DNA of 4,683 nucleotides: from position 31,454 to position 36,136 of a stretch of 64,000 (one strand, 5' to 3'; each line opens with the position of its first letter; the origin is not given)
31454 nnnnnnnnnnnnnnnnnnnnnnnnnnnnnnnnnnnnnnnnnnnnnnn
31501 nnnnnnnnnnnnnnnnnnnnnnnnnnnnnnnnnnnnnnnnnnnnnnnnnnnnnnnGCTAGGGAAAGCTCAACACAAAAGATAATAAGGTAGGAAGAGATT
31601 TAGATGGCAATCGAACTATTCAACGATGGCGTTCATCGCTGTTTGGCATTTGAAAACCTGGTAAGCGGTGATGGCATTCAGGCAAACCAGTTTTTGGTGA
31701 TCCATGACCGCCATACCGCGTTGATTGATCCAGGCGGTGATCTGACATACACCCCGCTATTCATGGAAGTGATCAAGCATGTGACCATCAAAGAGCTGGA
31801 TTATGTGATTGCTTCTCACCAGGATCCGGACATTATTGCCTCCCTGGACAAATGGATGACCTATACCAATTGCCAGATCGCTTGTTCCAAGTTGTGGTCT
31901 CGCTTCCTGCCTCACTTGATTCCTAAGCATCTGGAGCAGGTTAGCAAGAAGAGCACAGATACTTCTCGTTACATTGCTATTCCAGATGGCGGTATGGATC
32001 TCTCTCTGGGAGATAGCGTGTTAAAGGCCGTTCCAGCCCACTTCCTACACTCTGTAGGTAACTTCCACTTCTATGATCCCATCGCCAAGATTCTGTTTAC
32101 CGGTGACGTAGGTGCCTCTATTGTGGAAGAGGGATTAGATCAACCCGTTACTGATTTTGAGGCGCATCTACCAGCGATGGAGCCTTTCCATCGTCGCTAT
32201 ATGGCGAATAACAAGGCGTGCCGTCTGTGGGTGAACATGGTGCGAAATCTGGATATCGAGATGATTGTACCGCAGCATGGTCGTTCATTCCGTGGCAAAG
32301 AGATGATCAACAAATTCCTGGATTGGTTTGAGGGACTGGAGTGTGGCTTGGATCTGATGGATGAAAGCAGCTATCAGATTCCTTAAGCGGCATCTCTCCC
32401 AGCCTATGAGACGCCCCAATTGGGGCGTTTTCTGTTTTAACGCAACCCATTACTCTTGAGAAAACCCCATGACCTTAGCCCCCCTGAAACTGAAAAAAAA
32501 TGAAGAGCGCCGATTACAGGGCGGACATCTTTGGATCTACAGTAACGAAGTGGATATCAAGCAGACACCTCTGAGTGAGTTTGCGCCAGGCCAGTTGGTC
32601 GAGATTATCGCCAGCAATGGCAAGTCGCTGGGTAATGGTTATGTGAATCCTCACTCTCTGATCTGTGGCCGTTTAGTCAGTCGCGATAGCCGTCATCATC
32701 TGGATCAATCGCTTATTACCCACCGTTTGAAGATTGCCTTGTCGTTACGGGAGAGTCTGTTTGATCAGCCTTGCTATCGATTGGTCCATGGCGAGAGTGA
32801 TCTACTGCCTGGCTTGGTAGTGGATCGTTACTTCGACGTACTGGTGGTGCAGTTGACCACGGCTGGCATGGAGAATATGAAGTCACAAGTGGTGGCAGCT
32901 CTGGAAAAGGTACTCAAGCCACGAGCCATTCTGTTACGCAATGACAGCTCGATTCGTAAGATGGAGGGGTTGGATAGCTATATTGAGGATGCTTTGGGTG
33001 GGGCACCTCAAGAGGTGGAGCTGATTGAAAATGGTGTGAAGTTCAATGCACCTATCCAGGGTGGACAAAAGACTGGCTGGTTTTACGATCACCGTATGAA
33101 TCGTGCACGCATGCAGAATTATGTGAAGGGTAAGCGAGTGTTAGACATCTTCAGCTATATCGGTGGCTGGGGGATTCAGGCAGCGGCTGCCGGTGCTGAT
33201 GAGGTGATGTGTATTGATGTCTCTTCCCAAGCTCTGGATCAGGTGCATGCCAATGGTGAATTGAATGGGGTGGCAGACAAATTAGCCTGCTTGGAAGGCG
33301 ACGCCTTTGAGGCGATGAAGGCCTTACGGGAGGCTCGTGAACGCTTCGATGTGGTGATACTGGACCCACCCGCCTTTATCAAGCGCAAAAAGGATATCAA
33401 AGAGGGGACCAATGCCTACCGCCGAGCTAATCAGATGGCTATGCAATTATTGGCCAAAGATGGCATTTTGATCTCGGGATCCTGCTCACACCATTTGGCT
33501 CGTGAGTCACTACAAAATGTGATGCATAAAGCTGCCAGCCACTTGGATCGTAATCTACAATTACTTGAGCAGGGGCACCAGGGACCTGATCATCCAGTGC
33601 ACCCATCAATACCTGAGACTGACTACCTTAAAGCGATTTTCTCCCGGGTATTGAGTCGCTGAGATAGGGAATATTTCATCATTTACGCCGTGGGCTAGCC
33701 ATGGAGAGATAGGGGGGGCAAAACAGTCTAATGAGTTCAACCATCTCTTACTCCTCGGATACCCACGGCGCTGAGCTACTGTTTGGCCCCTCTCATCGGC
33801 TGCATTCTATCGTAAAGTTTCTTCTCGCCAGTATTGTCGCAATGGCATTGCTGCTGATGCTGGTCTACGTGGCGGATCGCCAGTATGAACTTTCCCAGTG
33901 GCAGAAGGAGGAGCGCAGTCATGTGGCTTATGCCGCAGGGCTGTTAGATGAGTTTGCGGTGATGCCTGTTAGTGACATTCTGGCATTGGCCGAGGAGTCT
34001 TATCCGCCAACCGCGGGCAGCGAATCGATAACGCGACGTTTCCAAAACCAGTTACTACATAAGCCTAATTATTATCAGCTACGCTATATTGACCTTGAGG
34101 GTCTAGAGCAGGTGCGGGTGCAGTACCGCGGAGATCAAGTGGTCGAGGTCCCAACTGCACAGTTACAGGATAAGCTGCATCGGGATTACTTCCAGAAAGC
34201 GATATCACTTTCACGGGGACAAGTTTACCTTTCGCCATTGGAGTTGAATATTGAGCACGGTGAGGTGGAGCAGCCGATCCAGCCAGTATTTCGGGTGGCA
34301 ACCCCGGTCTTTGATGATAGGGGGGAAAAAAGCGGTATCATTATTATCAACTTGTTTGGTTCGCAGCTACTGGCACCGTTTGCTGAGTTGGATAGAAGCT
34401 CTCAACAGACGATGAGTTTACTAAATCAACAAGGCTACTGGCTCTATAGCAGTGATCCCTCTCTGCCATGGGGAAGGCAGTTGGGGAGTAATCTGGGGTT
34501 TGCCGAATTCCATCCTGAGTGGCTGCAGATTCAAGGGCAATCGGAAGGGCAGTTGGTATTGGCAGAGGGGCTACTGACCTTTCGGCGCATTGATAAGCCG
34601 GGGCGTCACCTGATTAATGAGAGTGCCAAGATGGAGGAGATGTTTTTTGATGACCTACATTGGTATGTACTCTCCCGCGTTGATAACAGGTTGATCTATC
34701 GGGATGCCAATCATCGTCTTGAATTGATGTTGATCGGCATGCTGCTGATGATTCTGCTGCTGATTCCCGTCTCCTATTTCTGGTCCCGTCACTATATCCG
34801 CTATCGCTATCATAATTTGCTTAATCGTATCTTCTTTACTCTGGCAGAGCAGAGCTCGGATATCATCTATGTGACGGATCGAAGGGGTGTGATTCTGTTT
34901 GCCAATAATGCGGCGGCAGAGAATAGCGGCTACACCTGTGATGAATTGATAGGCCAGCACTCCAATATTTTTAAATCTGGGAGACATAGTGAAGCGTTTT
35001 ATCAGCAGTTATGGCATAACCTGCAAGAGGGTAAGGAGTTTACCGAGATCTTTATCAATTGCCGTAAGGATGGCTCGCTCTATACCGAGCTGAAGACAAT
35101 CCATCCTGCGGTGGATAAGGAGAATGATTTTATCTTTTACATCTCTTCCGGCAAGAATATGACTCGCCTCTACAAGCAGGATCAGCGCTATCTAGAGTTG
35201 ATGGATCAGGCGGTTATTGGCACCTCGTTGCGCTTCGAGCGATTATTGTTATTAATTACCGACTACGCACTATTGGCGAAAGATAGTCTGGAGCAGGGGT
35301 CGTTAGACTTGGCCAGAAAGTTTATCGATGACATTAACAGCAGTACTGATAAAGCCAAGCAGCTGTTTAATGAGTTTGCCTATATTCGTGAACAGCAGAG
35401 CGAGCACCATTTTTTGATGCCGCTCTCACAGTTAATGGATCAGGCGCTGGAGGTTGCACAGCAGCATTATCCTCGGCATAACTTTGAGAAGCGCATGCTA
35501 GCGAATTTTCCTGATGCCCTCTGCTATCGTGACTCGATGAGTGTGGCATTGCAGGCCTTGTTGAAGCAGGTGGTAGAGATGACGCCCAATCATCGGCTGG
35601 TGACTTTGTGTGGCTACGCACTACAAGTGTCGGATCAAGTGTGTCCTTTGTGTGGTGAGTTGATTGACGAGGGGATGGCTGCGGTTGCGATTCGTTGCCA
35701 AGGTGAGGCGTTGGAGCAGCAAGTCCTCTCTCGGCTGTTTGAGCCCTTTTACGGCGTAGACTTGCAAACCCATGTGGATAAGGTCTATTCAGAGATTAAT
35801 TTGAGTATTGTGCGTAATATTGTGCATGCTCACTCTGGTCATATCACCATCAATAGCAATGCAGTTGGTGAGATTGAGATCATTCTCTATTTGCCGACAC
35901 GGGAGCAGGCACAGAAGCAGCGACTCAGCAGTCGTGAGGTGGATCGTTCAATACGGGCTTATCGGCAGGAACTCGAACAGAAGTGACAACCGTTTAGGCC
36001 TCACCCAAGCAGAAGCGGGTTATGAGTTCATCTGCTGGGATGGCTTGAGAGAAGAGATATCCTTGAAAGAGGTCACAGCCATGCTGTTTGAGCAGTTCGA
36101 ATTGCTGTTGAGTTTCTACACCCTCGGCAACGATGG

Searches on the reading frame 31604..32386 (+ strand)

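Call 57: search_protein_families(library=pfam, proteins=[window:31604-32386:+], max_evalue=0.000001)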
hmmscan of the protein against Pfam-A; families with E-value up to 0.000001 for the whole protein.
window:31604-32386:+ (260 aa): 2 families
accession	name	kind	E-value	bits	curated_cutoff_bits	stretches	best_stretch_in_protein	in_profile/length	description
PF19583.5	ODP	-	2.2e-74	250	27.2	1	25-226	1-194/194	ODP family beta lactamase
PF00753.33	Lactamase_B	-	5.6e-26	92.1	22.7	1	24-225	3-196/196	Metallo-beta-lactamase superfamily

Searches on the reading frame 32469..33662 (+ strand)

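Call 57: search_protein_families(library=pfam, proteins=[window:32469-33662:+], max_evalue=0.000001)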
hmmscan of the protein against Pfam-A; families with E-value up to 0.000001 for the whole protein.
window:32469-33662:+ (397 aa): 7 families
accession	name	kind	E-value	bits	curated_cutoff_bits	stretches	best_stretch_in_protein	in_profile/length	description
PF10672.15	Methyltrans_SAM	-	1.6e-23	83.8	27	1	105-360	3-260/286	S-adenosylmethionine-dependent methyltransferase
PF17785.7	PUA_3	-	2.2e-19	69.4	22.6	1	6-72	1-64/64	PUA-like domain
PF03602.21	Cons_hypoth95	-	1.5e-13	51.2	24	1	215-305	36-125/182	Conserved hypothetical protein 95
PF09445.16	Methyltransf_15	-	1e-11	45.2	22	1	222-302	2-81/165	RNA cap guanine-N2 methyltransferase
PF13847.12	Methyltransf_31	-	2.9e-08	34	27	0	220-351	3-122/145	Methyltransferase domain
PF02475.24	TRM5-TYW2_MTfase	-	1.8e-07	31.7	28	1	187-299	5-111/164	TRM5/TYW2 methyltransferase domain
PF05175.20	MTS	-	5.9e-07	29.7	23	0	220-354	31-156/170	Methyltransferase small domain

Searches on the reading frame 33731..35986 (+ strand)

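Call 57: search_protein_families(library=pfam, proteins=[window:33731-35986:+], max_evalue=0.000001)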
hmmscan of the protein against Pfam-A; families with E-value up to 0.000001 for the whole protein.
window:33731-35986:+ (751 aa): 5 families
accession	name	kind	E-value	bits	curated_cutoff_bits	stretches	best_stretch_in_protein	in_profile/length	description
PF21623.3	HK_sensor_dom_bact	-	1.3e-23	83.9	27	1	113-288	66-242/253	Bacterial histidine kinase, sensor domain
PF13426.13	PAS_9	-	7.9e-12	45.8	27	1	377-478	2-102/103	PAS domain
PF00989.32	PAS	-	6.5e-11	42.7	22.6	1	370-466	5-102/113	PAS fold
PF02743.24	dCache_1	-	4.1e-09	36.8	45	1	151-279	98-214/240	Cache domain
PF08448.16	PAS_4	-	7.4e-07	29.8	23.1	0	373-473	2-101/110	PAS fold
